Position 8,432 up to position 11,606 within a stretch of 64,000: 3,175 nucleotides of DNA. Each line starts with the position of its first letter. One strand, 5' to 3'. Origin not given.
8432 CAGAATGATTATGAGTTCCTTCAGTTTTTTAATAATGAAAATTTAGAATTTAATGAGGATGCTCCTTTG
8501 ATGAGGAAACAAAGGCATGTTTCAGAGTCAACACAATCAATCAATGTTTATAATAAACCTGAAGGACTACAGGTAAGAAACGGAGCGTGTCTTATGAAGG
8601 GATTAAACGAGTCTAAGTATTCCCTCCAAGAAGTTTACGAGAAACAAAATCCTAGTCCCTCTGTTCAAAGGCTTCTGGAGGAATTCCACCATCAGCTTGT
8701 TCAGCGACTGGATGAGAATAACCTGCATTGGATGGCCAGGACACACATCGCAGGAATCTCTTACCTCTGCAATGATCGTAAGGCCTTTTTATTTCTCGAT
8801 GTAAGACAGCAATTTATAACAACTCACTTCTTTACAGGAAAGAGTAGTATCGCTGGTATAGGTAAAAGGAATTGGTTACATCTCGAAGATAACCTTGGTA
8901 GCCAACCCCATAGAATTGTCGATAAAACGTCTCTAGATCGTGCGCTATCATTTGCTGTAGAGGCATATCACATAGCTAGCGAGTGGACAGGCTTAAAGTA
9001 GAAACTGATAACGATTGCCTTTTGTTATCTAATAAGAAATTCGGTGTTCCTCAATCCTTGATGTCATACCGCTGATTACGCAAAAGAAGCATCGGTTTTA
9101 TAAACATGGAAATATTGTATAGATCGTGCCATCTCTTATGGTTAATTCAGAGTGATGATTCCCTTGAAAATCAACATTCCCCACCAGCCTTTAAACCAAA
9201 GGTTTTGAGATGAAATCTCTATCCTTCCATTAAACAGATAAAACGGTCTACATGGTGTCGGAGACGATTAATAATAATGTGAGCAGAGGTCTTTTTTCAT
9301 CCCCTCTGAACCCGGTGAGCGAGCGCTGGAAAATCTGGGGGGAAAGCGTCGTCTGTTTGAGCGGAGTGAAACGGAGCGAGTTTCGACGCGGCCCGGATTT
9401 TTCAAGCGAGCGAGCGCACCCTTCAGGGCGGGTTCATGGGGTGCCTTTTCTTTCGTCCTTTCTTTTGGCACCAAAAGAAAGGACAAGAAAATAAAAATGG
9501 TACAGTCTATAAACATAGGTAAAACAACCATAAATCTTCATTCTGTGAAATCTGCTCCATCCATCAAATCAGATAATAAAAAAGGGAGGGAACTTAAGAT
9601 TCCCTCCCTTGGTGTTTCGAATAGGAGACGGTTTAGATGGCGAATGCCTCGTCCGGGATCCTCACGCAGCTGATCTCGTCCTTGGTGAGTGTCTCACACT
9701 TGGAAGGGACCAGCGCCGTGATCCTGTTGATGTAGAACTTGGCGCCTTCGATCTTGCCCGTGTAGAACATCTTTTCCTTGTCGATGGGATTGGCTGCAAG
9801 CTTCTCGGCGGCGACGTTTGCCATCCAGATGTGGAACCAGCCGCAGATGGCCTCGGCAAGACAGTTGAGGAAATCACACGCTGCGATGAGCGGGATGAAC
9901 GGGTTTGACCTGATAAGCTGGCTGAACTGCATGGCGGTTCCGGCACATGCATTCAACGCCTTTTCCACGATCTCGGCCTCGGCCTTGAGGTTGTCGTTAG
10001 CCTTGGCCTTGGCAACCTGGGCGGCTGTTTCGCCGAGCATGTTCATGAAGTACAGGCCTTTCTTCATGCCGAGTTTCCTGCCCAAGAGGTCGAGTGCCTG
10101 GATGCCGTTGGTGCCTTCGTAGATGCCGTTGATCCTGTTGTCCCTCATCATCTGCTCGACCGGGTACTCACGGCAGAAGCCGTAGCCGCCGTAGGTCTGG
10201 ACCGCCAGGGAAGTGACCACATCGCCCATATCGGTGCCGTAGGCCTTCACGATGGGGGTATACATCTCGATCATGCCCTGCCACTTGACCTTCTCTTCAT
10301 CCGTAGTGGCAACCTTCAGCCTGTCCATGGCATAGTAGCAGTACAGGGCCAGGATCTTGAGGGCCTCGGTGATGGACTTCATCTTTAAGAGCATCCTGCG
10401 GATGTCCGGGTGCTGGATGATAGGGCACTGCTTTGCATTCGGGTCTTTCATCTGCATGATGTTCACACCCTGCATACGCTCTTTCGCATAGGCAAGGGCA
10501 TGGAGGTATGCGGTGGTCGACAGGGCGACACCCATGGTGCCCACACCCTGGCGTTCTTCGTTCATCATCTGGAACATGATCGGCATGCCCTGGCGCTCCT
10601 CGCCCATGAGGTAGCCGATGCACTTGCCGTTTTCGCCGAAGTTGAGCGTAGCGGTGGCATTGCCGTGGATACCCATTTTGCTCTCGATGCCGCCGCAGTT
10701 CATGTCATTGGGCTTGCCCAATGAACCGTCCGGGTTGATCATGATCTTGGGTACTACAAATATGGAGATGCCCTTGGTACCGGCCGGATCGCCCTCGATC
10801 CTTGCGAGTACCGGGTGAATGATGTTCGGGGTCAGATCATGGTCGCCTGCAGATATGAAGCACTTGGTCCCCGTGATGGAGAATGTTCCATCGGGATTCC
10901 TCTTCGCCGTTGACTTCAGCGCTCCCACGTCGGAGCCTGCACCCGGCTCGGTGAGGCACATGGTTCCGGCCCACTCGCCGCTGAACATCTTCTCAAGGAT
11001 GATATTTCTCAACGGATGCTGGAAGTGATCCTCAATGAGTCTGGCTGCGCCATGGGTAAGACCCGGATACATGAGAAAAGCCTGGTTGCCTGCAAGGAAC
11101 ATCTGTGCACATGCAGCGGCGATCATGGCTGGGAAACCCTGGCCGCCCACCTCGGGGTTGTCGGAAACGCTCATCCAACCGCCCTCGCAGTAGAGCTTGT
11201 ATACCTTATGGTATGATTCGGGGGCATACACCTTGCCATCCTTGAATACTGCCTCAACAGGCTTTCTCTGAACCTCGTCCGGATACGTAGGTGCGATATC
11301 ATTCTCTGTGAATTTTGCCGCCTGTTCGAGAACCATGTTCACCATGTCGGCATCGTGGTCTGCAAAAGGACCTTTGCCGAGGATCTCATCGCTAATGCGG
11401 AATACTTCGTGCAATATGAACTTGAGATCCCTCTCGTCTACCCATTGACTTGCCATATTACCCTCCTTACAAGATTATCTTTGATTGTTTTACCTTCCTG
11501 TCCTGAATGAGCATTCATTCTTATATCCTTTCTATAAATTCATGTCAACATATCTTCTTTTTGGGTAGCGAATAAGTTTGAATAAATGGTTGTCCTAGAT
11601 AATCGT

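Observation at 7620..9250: AT-rich islet carrying a NucS/DUF91-like PD-(D/E)XK nuclease-domain protein with an unassigned C-terminal domain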

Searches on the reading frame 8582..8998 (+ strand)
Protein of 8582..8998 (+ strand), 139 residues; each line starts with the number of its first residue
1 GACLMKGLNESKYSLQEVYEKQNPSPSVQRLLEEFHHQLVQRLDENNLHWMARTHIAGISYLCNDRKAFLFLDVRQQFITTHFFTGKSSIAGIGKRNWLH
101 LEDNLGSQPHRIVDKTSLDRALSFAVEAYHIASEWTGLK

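Call 27: search_protein_families(library=pfam, alignment_id=A4, max_evalue=0.01)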
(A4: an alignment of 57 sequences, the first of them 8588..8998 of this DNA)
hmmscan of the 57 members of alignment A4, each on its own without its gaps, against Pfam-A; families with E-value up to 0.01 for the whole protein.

A. member 1, window:8588-8998:+ (137 aa): 0 families

B. families by the number of members that match (of 57 scanned): 11 families
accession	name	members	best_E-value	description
PF01939.22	NucS_C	9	3.7e-09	Endonuclease NucS C-terminal domain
PF16565.11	MIT_C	2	2.3e-40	Phospholipase D-like domain at C-terminus of MIT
PF23870.1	DUF7225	1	3.8e-43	Domain of unknown function (DUF7225)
PF01844.29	HNH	1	1.1e-06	HNH endonuclease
PF14338.12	Mrr_N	1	0.00035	Mrr N-terminal domain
PF13588.12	HSDR_N_2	1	0.0018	Type I restriction enzyme R protein N terminus (HSDR_N)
PF03749.19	SfsA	1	0.0021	Sugar fermentation stimulation protein RE domain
PF12663.12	DUF3788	1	0.0025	Protein of unknown function (DUF3788)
PF20559.3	DUF6770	1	0.0044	Family of unknown function (DUF6770)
PF15106.11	TMEM156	1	0.0054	TMEM156 protein family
PF19939.4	DUF6401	1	0.0092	Family of unknown function (DUF6401)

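Call 31: search_solved_structures(query=A5, max_evalue=10, show_alignments=2)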
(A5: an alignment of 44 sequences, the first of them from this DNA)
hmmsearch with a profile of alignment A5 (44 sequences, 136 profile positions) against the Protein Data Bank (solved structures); distinct sequences matched with E-value up to 10: 9.
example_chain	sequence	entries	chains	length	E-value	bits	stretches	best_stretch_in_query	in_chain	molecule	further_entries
5abm_A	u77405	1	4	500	0.33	13.7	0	112-134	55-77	RETINAL DEHYDROGENASE 1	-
1bxs_A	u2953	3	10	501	0.33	13.7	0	112-134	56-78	ALDEHYDE DEHYDROGENASE | RETINAL DEHYDROGENASE 1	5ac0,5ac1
3v9f_A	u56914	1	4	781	0.68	12.7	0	37-84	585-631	Two-component system sensor histidine kinase/response regulator, hybrid (One-component sys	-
4wb9_A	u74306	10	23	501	0.76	12.5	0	112-134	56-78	Retinal dehydrogenase 1 | Aldehyde dehydrogenase 1A1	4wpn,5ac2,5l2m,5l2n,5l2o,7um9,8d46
4wj9_A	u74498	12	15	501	0.76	12.5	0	112-134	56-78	Retinal dehydrogenase 1 | Aldehyde dehydrogenase 1A1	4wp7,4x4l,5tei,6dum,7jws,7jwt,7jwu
8wfq_A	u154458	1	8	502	0.76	12.5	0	112-134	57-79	Aldehyde dehydrogenase 1A1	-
8pvh_A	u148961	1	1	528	0.84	12.4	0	112-134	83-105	Aldehyde dehydrogenase 1A1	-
3r7k_A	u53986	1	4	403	1.6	11.5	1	48-85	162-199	Probable acyl CoA dehydrogenase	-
4uos_A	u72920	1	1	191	5.1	9.9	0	15-57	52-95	DESIGNED HELICAL BUNDLE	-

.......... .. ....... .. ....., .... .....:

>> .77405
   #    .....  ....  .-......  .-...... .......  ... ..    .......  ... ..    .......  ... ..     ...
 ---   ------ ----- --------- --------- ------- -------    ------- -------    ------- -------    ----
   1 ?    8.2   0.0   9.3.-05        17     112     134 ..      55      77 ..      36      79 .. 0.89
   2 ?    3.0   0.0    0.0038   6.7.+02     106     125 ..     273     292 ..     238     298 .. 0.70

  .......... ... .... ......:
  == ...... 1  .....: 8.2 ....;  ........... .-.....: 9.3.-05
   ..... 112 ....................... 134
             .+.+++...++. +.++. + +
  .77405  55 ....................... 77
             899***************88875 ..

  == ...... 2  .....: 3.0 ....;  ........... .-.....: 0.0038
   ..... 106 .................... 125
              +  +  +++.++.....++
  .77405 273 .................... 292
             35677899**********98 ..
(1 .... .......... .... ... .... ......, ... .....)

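Call 33: find_homologous_proteins(query=A5, max_evalue=0.001)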
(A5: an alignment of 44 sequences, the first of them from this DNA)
Query A5 (44 sequences) (137 aa, profile of the alignment): 6 proteins with E <= 0.001 among 667 candidates.
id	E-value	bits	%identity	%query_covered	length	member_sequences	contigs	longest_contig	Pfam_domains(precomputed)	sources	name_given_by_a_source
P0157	5.9e-49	183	100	99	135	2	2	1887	-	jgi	jgi:hypothetical protein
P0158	1.0e-45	172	48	96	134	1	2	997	-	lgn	-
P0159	1.2e-44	169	46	96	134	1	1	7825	-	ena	-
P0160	1.2e-43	166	47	96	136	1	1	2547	-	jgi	jgi:hypothetical protein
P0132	1.6e-35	139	27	91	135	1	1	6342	-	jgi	jgi:hypothetical protein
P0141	4.4e-30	122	29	93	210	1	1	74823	-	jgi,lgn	-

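Call 43: find_encoding_contigs(protein=P0159, flank=7000, max_places=2)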
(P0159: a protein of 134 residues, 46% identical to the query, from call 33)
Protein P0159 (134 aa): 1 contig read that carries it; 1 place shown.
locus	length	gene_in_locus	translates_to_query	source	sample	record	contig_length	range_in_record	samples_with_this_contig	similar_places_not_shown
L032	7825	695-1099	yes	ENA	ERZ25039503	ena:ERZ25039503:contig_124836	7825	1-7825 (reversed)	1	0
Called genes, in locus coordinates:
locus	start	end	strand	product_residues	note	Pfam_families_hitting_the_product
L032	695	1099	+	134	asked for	-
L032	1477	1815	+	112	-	-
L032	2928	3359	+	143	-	-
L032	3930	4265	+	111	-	-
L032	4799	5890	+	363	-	PF00082:Peptidase_S8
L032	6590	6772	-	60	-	-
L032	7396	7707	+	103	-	-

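Call 44: predict_structure(alignment_id=A7)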
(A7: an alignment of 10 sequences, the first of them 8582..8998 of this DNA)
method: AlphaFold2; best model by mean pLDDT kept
length: 139 residues; sequences in the alignment: 10
mean_pLDDT: 85.8   pTM: 0.83
mean pLDDT of the five models: 85.8, 84.0, 83.7, 83.5, 81.5
residues with pLDDT >= 90: 92; 70-90: 24; 50-70: 13; < 50: 10
segments of 3 or more residues with pLDDT < 50: 98-104
pLDDT, mean of each block of 10 residues (from residue 1): 74 94 96 96 94 95 90 95 83 59 65 95 94 72
secondary structure, 60 per line:
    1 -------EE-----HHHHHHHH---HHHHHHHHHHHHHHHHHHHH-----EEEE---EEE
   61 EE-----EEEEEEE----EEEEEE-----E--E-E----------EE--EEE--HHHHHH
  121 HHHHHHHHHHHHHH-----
elements in order: H15-22 H26-45 E51-54 E58-62 E68-74 E79-84 E110-112 H115-134

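Call 65: fold_search(model_id=the predicted structure, library=pdb)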
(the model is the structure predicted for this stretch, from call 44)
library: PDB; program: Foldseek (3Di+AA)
matches with E <= 10: 231; with E <= 0.001: 0
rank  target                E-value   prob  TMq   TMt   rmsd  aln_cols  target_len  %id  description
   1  2bsi_A                2.3e-01  0.38  0.35  0.40   8.1       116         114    9  Crystal structure of the type III secretion chaperone SycT from Yersinia enterocolitica (crystal form 1) (released 2005-09-26)
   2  8q8o_B                2.9e-01  0.35  0.37  0.37   7.0       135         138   12  PA14_16140 protein: the regulator of an operon involved in the biofilm formation in PA14 P. aeruginosa (released 2024-02-28)
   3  9ix8_C                6.7e-01  0.20  0.30  0.11  12.7       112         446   10  Crystallization and structural characterization of phosphopentomutase from the hyperthermophilic archaeon Thermococcus (released 2024-12-18)
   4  8cyk_B                7.2e-01  0.06  0.17  0.19  15.7       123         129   10  Crystal structure of hallucinated protein HALC1_878 (released 2022-09-28)
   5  2bsh_B                7.6e-01  0.25  0.38  0.43   5.8       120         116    8  Crystal structure of the type III secretion chaperone SycT from Yersinia enterocolitica (crystal form 2) (released 2005-08-15)
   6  2oc6_A                8.1e-01  0.20  0.36  0.39   6.8       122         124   11  Crystal structure of a protein from the duf1801 family (ydhg, bsu05750) from bacillus subtilis at 1.75 A resolution (released 2007-01-16)
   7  2h50_A                9.7e-01  0.06  0.17  0.23  12.4        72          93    7  Multiple distinct assemblies reveal conformational flexibility in the small heat shock protein Hsp26 (released 2006-08-01)
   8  2byu_A                9.7e-01  0.06  0.17  0.22  12.4        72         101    7  Negative stain EM reconstruction of M.tuberculosis Acr1(Hsp 16.3) fitted with wheat sHSP dimer (released 2005-08-22)
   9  8cyk_A                9.7e-01  0.05  0.17  0.18  15.3       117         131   10  Crystal structure of hallucinated protein HALC1_878 (released 2022-09-28)
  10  4wac                  1.2e+00  0.20  0.26  0.09   4.6        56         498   11  Crystal Structure of TarM (released 2015-02-25)
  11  6vu7_D                1.2e+00  0.13  0.33  0.33   6.4       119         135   12  Crystal structure of YbjN, a putative transcription regulator from E. coli (released 2020-03-11)
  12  8ppr_K                1.5e+00  0.08  0.27  0.17  12.5       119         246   16  Structure of the human outer kinetochore KMN network complex (released 2024-03-20)
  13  8yqt_C                1.5e+00  0.07  0.27  0.13  16.6       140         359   10  African swine fever virus RNA Polymerase-M1249L complex2 (released 2024-11-06)
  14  7yet_A                1.5e+00  0.06  0.24  0.05  16.6       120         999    4  The structure of EBOV L-VP35 in complex with suramin (released 2022-10-05)
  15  3vyx_A                1.6e+00  0.05  0.18  0.24  14.3       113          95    8  Structural insights into RISC assembly facilitated by dsRNA binding domains of human RNA helicase (DHX9) (released 2013-02-13)
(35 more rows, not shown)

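Call 92: find_encoding_contigs(protein=P0160, flank=6000, max_places=2)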
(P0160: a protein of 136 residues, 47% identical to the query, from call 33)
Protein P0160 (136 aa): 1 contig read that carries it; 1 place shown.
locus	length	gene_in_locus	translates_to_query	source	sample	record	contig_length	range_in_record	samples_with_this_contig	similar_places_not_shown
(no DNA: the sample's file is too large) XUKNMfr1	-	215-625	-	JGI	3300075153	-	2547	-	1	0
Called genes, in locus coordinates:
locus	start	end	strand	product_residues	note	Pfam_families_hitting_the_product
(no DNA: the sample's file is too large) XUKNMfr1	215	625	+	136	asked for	-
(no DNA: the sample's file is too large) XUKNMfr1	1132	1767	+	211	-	-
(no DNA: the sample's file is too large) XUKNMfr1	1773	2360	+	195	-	PF06414:Zeta_toxin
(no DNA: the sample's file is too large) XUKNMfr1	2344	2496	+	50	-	-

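Call 93: find_encoding_contigs(protein=P0157, flank=3000, max_places=3)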
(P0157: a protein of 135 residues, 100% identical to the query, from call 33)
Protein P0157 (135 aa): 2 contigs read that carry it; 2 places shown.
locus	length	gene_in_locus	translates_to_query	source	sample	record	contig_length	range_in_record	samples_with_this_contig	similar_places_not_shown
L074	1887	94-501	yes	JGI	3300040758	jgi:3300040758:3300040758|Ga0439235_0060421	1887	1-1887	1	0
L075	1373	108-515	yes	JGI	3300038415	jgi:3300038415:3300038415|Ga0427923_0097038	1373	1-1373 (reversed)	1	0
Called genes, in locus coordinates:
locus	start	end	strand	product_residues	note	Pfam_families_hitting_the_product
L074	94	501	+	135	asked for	-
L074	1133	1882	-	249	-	PF00441:Acyl-CoA_dh_1, PF12806:Acyl-CoA_dh_C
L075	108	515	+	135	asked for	-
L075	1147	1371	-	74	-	?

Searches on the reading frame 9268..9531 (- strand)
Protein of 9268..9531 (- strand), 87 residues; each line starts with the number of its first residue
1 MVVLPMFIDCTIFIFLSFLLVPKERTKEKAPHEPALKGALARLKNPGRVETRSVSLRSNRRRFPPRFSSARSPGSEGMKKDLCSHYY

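Call 78: search_protein_families(library=pfam, proteins=[window:9268-9531:-], max_evalue=1)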
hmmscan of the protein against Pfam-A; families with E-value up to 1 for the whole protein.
window:9268-9531:- (87 aa): 1 family
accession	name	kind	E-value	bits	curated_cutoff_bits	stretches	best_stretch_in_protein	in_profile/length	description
PF14004.11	DUF4227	-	0.23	11.9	27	1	3-35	9-44/71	Protein of unknown function (DUF4227)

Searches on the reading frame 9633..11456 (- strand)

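Call 4: search_protein_families(library=pfam, proteins=[window:9633-11456:-], max_evalue=1)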
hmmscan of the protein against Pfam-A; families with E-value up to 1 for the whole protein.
window:9633-11456:- (607 aa): 8 families
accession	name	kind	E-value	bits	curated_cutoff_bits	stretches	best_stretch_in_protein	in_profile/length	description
PF00441.29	Acyl-CoA_dh_1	-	1.2e-23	84.4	22.4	1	289-457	2-145/150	Acyl-CoA dehydrogenase, C-terminal domain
PF12806.12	Acyl-CoA_dh_C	-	1.3e-20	74.2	30.3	1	479-599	3-122/124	Acetyl-CoA dehydrogenase C-terminal like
PF02770.24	Acyl-CoA_dh_M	-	8.8e-13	48.7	33.3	1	166-273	2-94/97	Acyl-CoA dehydrogenase, middle domain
PF22924.1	ACOX_C_alpha1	-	0.00036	20.8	27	1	305-452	11-159/169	Acyl-CoA oxidase, C-alpha1 domain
PF02771.21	Acyl-CoA_dh_N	-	0.039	14.7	22.9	1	41-161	6-113/113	Acyl-CoA dehydrogenase, N-terminal domain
PF08028.16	Acyl-CoA_dh_2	-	0.059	14.1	22.7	1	403-450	86-133/134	Acyl-CoA dehydrogenase, C-terminal domain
PF17253.7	DUF5320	-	0.086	14.4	27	1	421-504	16-92/99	Family of unknown function (DUF5320)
PF24276.1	DUF7469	-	0.33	10.8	27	0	4-44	161-200/220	Family of unknown function (DUF7469)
